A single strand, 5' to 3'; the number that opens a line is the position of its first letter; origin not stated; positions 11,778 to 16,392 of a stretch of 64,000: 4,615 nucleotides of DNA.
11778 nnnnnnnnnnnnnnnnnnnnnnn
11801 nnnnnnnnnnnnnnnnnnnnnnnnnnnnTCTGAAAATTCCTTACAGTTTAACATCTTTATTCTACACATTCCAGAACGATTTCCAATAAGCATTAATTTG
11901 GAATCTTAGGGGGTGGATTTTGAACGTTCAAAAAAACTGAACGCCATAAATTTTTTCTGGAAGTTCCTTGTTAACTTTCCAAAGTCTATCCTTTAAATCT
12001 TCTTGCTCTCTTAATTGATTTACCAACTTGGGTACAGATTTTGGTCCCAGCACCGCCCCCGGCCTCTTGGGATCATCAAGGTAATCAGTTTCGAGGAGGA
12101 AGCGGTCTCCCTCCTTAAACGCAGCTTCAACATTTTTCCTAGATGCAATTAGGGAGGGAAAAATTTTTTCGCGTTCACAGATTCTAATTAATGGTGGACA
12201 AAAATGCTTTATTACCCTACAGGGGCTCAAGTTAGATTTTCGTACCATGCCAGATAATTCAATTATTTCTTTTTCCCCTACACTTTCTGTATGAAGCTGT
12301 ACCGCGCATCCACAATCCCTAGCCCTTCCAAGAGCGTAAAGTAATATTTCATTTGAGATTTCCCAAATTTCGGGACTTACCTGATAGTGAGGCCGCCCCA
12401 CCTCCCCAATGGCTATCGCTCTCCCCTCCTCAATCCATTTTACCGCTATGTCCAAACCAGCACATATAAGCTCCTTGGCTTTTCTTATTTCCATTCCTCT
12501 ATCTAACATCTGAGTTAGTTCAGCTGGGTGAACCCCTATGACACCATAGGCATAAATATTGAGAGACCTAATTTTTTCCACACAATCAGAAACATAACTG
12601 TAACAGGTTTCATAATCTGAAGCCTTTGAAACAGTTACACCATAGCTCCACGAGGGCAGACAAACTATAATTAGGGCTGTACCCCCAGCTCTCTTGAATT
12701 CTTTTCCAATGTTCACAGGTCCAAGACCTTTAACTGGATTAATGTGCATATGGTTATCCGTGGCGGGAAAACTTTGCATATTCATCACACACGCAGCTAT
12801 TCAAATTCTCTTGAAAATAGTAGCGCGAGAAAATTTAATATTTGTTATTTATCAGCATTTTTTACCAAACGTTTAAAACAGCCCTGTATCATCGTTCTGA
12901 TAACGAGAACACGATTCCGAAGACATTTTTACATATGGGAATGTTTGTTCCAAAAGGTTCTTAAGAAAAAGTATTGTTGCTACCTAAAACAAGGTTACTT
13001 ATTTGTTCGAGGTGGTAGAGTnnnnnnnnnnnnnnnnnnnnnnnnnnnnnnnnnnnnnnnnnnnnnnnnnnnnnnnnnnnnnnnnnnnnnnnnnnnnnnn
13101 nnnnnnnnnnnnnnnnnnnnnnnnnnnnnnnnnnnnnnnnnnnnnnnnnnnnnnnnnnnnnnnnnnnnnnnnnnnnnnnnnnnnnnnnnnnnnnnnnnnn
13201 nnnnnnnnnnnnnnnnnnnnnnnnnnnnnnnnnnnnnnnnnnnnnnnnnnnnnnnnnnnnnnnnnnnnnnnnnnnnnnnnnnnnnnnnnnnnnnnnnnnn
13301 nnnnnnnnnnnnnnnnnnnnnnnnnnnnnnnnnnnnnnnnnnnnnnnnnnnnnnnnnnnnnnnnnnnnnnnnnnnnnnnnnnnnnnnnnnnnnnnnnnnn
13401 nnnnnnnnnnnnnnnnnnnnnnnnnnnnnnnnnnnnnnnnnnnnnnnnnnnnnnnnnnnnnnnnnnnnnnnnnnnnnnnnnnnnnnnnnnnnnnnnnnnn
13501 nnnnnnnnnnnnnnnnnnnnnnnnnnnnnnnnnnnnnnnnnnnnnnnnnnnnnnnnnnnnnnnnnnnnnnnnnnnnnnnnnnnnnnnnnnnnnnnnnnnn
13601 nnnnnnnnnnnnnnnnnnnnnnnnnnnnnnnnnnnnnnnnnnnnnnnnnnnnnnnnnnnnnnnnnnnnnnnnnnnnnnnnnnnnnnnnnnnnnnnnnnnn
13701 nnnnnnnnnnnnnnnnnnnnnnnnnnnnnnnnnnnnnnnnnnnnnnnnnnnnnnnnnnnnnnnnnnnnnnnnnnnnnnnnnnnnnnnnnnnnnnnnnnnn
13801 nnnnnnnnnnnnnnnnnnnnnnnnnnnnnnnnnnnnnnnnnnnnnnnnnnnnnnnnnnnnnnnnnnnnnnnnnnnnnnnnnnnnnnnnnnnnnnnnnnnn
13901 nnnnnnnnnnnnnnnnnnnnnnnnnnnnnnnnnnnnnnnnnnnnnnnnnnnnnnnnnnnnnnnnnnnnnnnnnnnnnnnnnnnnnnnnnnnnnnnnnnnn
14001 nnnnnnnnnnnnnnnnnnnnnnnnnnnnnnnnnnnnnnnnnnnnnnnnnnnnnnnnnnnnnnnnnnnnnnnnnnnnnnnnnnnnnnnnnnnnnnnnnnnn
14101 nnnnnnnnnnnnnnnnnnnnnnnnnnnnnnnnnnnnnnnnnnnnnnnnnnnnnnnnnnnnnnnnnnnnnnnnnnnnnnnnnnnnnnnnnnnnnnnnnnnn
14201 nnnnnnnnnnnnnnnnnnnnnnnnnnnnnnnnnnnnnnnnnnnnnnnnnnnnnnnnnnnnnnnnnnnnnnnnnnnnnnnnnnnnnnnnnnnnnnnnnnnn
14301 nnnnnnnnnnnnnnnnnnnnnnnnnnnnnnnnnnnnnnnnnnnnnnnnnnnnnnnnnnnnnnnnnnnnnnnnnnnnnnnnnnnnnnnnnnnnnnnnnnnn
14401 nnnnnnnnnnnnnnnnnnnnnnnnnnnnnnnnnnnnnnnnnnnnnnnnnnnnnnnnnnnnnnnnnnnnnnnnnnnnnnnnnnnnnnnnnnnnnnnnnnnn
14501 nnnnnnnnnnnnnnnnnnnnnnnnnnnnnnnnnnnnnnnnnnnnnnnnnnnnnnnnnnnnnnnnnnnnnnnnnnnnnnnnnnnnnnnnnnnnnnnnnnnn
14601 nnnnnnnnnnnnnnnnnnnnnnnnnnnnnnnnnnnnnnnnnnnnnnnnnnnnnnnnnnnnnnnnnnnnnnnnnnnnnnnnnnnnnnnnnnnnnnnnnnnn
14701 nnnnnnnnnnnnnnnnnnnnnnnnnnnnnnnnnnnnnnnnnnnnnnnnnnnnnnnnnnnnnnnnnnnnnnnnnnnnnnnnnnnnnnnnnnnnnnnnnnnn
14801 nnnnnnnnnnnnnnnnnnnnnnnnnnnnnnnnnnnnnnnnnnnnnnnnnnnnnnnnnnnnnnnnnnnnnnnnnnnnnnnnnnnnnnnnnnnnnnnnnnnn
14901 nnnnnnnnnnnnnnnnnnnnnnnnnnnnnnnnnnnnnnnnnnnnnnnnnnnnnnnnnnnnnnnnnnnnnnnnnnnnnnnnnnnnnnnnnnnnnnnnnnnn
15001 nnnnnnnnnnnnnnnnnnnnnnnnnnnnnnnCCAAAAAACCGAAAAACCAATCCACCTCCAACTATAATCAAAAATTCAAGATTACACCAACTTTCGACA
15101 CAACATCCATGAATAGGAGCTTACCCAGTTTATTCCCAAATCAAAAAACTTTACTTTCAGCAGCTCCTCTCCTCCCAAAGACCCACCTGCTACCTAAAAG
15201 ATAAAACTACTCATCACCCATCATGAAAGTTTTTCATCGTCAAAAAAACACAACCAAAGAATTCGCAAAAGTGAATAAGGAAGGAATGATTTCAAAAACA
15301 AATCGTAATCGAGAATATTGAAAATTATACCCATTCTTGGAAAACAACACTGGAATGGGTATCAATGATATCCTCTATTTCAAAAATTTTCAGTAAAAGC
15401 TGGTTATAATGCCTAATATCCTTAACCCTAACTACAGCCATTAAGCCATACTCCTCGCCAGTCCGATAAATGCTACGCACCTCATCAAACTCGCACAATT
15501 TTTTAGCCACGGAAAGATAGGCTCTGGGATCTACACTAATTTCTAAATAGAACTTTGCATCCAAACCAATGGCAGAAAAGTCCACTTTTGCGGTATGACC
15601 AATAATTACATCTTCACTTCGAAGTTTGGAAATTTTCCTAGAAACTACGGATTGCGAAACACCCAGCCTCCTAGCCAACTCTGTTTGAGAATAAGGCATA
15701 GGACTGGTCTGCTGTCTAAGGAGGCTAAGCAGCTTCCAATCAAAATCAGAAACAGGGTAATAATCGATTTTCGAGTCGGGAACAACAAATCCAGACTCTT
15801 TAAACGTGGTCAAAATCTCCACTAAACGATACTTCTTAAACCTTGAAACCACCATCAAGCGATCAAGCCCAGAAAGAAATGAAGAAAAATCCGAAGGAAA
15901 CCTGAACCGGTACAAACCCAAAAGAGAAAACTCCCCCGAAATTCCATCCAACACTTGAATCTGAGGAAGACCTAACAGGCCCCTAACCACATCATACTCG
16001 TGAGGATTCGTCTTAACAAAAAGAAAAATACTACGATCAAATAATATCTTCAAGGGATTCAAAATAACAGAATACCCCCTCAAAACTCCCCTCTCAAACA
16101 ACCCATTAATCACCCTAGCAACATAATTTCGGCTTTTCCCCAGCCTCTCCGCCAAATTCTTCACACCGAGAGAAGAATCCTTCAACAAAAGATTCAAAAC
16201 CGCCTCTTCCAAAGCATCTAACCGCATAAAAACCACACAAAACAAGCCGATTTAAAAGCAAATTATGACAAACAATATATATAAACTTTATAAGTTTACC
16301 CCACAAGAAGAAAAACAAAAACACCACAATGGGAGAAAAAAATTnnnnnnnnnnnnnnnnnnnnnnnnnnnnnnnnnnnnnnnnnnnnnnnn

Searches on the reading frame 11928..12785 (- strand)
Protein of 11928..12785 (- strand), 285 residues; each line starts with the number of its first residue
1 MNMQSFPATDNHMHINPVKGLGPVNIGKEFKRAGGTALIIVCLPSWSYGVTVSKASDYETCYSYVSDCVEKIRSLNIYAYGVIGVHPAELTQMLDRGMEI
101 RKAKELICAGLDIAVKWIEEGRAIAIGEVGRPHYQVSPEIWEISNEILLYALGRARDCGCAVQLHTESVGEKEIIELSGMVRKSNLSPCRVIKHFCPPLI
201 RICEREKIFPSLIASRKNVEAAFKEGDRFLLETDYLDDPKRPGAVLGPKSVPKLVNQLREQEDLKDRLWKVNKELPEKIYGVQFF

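Call 15: search_protein_families(library=pfam, proteins=[window:11928-12785:-], max_evalue=0.001)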
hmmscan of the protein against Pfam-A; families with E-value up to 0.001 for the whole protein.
window:11928-12785:- (285 aa): 1 family
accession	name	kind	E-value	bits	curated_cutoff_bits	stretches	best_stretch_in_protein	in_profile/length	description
PF01026.27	TatD_DNase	-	1.4e-28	100.5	27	1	9-280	1-252/253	TatD related DNase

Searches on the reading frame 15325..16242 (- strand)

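Call 15: search_protein_families(library=pfam, proteins=[window:15325-16242:-], max_evalue=0.001)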
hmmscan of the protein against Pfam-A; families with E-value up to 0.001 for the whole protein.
window:15325-16242:- (305 aa): 24 families
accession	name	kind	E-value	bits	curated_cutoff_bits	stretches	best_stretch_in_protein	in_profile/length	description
PF01037.27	AsnC_trans_reg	-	2.4e-18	66.2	25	1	234-303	2-73/73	Lrp/AsnC ligand binding domain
PF13412.12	HTH_24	-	2.7e-12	46.5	21.9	2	184-213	18-47/48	Winged helix-turn-helix DNA-binding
PF13404.12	HTH_AsnC-type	-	2.3e-11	43.8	27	1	166-208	3-42/42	AsnC-type helix-turn-helix domain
PF13545.12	HTH_Crp_2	-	9.2e-11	42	27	1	172-214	8-53/70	Crp-like helix-turn-helix domain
PF09339.16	HTH_IclR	-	1.9e-09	37.6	22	0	171-208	8-43/52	IclR helix-turn-helix domain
PF08279.18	HTH_11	-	2e-08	34.4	25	1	170-213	4-45/55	HTH domain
PF01381.28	HTH_3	-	1.3e-07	32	23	0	184-202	10-28/55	Helix-turn-helix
PF01047.28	MarR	-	3.6e-07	30.4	24.6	0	169-210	6-44/59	MarR family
PF25213.1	HVO_A0261_N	-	7.5e-07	29.4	35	0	182-215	23-56/86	HVO_A0261 N-terminal domain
PF01022.26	HTH_5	-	3.1e-06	27.4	22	1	170-213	6-45/47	Bacterial regulatory protein, arsR family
PF12802.13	MarR_2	-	3.3e-06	27.6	27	0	184-209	21-46/61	MarR family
PF17762.8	HTH_ParB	-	3.7e-06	27.5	22.6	0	8-44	3-40/102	ParB HTH domain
PF02082.26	Rrf2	-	7.1e-06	26.6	30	0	171-213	11-53/132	Iron-dependent Transcriptional regulator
PF13730.12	HTH_36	-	1.8e-05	24.9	25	0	27-52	28-53/55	Helix-turn-helix domain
PF01978.25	TrmB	-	6.4e-05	23.2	25.6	0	10-53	8-51/68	Sugar-specific transcriptional regulator TrmB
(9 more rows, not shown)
